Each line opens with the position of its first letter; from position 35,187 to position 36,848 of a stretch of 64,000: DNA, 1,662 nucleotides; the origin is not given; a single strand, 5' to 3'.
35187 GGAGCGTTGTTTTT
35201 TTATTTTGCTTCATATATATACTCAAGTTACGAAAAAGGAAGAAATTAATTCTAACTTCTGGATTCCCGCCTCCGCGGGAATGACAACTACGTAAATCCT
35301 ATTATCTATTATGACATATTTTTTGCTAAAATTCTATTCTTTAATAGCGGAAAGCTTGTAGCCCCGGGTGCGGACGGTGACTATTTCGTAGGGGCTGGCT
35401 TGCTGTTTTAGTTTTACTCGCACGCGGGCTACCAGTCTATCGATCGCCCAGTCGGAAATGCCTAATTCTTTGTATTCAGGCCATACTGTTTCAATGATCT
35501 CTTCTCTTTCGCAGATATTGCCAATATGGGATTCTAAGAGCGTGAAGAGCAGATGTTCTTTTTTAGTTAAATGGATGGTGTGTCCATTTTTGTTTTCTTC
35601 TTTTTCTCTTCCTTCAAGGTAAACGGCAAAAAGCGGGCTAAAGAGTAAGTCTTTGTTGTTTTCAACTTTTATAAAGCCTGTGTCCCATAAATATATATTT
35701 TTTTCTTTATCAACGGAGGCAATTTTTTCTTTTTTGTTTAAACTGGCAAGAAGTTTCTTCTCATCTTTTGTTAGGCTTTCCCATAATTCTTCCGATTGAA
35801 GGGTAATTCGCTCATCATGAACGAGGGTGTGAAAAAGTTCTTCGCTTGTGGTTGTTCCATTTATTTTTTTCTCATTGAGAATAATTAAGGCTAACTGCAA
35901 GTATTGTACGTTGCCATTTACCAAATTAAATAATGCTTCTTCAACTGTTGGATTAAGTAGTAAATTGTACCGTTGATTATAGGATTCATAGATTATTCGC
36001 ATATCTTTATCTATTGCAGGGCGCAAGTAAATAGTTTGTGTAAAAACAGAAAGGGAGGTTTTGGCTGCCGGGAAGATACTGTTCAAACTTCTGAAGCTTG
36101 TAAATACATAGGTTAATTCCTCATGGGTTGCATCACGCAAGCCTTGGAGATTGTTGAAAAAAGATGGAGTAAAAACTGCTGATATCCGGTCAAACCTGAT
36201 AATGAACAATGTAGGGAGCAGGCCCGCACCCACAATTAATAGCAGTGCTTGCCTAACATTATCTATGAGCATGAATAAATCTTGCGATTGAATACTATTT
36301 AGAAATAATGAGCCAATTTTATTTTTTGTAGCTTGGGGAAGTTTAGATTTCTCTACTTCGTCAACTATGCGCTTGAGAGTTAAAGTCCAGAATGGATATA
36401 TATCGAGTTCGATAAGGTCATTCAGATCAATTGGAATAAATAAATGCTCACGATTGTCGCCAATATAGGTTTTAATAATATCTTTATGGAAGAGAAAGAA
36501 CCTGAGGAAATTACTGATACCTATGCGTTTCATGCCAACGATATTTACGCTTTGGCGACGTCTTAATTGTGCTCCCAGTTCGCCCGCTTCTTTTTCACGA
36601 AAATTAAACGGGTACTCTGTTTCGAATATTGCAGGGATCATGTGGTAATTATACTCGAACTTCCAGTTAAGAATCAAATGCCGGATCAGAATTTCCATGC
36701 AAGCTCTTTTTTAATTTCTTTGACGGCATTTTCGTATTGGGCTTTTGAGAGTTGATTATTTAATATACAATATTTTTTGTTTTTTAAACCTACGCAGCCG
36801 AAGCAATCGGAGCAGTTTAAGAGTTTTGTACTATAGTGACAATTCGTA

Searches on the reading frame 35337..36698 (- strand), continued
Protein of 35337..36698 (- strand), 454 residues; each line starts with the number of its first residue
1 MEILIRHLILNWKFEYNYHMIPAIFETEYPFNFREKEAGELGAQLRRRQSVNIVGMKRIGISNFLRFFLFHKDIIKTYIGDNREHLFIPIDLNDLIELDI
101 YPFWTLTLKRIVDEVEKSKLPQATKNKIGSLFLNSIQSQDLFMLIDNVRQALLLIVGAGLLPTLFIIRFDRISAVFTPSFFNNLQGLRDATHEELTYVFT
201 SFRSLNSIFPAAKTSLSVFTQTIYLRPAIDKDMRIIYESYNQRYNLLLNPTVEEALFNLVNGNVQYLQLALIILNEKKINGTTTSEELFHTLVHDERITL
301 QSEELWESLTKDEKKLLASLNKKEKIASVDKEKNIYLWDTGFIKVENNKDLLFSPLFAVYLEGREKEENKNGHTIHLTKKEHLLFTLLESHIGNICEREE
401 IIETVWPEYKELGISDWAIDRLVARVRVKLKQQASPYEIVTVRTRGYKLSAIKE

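Call 78: search_protein_families(library=phrogs, proteins=[window:35337-36641:-], max_evalue=0.01)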
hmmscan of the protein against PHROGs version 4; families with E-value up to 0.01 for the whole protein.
window:35337-36641:- (435 aa): 1 family
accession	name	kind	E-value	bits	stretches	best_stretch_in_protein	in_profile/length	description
phrog_731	-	unknown function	1.9e-11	44.7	1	345-431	140-225/227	-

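Call 80: find_encoding_contigs(protein=P0130, flank=5000, max_places=2)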
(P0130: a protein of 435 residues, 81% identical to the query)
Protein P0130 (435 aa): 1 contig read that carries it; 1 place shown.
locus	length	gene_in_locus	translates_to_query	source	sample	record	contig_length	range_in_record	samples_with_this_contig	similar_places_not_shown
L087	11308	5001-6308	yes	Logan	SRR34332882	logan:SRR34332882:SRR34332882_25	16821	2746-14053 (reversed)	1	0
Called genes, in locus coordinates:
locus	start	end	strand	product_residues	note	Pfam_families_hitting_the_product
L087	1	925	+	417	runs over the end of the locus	PF01943:Polysacc_synt, PF13440:Polysacc_synt_3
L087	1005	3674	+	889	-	PF13196:DUF4012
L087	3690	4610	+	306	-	PF03741:TerC, PF04332:DUF475, PF03741:TerC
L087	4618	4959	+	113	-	PF02261:Asp_decarbox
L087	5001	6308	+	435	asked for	PF00486:Trans_reg_C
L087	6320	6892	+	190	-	PF01966:HD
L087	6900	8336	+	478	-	PF00391:PEP-utilizers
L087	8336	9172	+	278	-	PF01326:PPDK_N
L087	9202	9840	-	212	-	PF00857:Isochorismatase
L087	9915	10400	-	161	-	-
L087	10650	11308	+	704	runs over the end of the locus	PF00133:tRNA-synt_1, PF09334:tRNA-synt_1g (weak), PF13603:tRNA-synt_1_2 (weak), PF09334:tRNA-synt_1g, PF08264:Anticodon_1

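Call 81: find_encoding_contigs(protein=P0133, flank=5000, max_places=2)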
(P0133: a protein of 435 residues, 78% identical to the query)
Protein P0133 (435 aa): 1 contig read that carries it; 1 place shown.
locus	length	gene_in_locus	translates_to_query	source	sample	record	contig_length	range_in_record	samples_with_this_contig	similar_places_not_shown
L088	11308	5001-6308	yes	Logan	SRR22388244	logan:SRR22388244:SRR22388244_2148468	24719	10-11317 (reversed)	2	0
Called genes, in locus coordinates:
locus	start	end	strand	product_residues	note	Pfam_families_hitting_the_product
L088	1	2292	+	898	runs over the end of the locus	PF13196:DUF4012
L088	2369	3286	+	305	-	PF03741:TerC, PF04332:DUF475, PF03741:TerC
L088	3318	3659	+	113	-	PF02261:Asp_decarbox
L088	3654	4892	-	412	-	PF00162:PGK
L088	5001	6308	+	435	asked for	PF00486:Trans_reg_C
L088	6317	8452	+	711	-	PF00133:tRNA-synt_1, PF09334:tRNA-synt_1g (weak), PF13603:tRNA-synt_1_2 (weak), PF09334:tRNA-synt_1g, PF08264:Anticodon_1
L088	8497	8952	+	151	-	-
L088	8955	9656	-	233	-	PF01386:Ribosomal_L25p, PF14693:Ribosomal_TL5_C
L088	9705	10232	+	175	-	PF02075:RuvC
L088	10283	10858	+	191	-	PF01330:RuvA_N, PF14520:HHH_5, PF07499:RuvA_C (weak)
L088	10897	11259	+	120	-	PF05635:23S_rRNA_IVP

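Call 82: find_encoding_contigs(protein=P0137, flank=5000, max_places=2)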
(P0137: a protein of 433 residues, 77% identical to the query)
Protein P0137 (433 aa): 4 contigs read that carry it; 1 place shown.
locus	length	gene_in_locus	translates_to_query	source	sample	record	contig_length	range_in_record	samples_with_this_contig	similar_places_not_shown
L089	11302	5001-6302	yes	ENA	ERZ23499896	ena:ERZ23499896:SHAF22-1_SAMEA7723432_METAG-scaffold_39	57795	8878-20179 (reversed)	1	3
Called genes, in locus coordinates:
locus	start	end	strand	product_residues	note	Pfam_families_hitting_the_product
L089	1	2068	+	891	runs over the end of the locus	PF13196:DUF4012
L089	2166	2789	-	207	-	PF01327:Pep_deformylase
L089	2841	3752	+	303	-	PF03741:TerC, PF04332:DUF475, PF03741:TerC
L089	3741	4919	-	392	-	PF00349:Hexokinase_1 (weak), PF03727:Hexokinase_2 (weak)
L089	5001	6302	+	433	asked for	PF00486:Trans_reg_C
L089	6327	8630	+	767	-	PF00133:tRNA-synt_1, PF09334:tRNA-synt_1g, PF13603:tRNA-synt_1_2, PF09334:tRNA-synt_1g (weak), PF08264:Anticodon_1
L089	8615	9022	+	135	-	-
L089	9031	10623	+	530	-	PF04389:Peptidase_M28 (weak), PF01546:Peptidase_M20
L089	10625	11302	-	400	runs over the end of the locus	PF00535:Glycos_transf_2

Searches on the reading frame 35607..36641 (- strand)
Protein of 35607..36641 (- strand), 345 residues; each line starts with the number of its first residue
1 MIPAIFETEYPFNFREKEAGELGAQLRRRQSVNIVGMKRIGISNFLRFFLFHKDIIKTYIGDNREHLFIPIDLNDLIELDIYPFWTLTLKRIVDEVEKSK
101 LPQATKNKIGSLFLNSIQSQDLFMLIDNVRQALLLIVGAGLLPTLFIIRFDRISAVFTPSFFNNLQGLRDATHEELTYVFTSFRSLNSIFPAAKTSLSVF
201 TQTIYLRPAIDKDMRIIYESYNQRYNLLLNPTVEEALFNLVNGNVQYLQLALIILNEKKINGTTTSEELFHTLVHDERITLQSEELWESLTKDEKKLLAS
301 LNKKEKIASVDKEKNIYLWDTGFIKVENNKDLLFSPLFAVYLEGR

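Call 67: search_protein_representatives(protein=window:35607-36641:-)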
Query: 345 residues. Proteins with E-value up to 0.001 (for the whole library): 463; up to 1e-10: 149; up to 1e-30: 81. The best 150 are listed.
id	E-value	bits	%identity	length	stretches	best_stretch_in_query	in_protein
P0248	1.2e-104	366.5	51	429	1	4-343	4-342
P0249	1.5e-100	353.0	49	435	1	7-342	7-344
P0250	1.1e-97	343.5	48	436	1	6-342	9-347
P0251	1.3e-93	330.2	48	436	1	6-342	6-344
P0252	5.4e-93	328.1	58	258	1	6-257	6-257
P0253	1.4e-91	323.5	46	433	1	4-344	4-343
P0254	6.0e-89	314.8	45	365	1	5-341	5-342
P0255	3.6e-86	305.7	43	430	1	6-344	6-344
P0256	1.2e-85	303.9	44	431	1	5-343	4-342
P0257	8.0e-85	301.3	48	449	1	5-342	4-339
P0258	6.3e-84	298.3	46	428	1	5-341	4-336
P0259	1.8e-82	293.5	45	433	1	5-342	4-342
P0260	4.2e-81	289.0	46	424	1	4-343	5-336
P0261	8.0e-81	288.1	44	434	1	4-341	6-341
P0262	1.8e-80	287.0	46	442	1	7-343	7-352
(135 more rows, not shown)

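Call 70: search_protein_families(library=pfam, alignment_id=A6, max_evalue=0.001)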
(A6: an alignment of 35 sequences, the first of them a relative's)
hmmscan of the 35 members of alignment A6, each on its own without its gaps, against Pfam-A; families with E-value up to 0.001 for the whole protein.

A. member 1, P0354 (455 aa): 5 families
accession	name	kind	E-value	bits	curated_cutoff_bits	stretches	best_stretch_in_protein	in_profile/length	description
PF00486.34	Trans_reg_C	-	9e-18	64.6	26.2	1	368-441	6-77/77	Transcriptional regulatory protein, C terminal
PF14516.12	AAA_35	-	2.4e-06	27.1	27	1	221-320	205-312/331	AAA-like domain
PF20703.3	nSTAND1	-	1.2e-05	25.6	27.1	1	14-316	19-289/379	Novel STAND NTPase 1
PF13191.12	AAA_16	-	0.00055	20.9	32.6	0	16-168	7-158/167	AAA ATPase domain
PF20702.3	nSTAND2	-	0.00057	19.7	24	0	107-249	74-218/279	Novel STAND NTPase 2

B. families by the number of members that match (of 35 scanned): 14 families
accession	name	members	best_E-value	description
PF00486.34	Trans_reg_C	34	1.4e-21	Transcriptional regulatory protein, C terminal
PF20703.3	nSTAND1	17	7.2e-11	Novel STAND NTPase 1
PF13191.12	AAA_16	15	1.1e-08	AAA ATPase domain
PF13401.12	AAA_22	14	2.6e-09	AAA domain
PF24883.2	NPHP3_N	7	3.7e-06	Nephrocystin 3, N-terminal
PF14516.12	AAA_35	5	2.4e-06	AAA-like domain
PF01637.24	ATPase_2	4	5.1e-06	ATPase domain predominantly from Archaea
PF05729.18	NACHT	2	0.00017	NACHT domain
PF00069.31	Pkinase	1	2.2e-50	Protein kinase domain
PF07714.23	PK_Tyr_Ser-Thr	1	6.5e-34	Protein tyrosine and serine/threonine kinase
PF03109.22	ABC1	1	1.5e-06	ABC1 atypical kinase-like domain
PF14531.12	Kinase-like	1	6.1e-06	Kinase-like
PF20702.3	nSTAND2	1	0.00057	Novel STAND NTPase 2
PF25201.1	nSTAND6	1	0.00074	Novel STAND NTPase 6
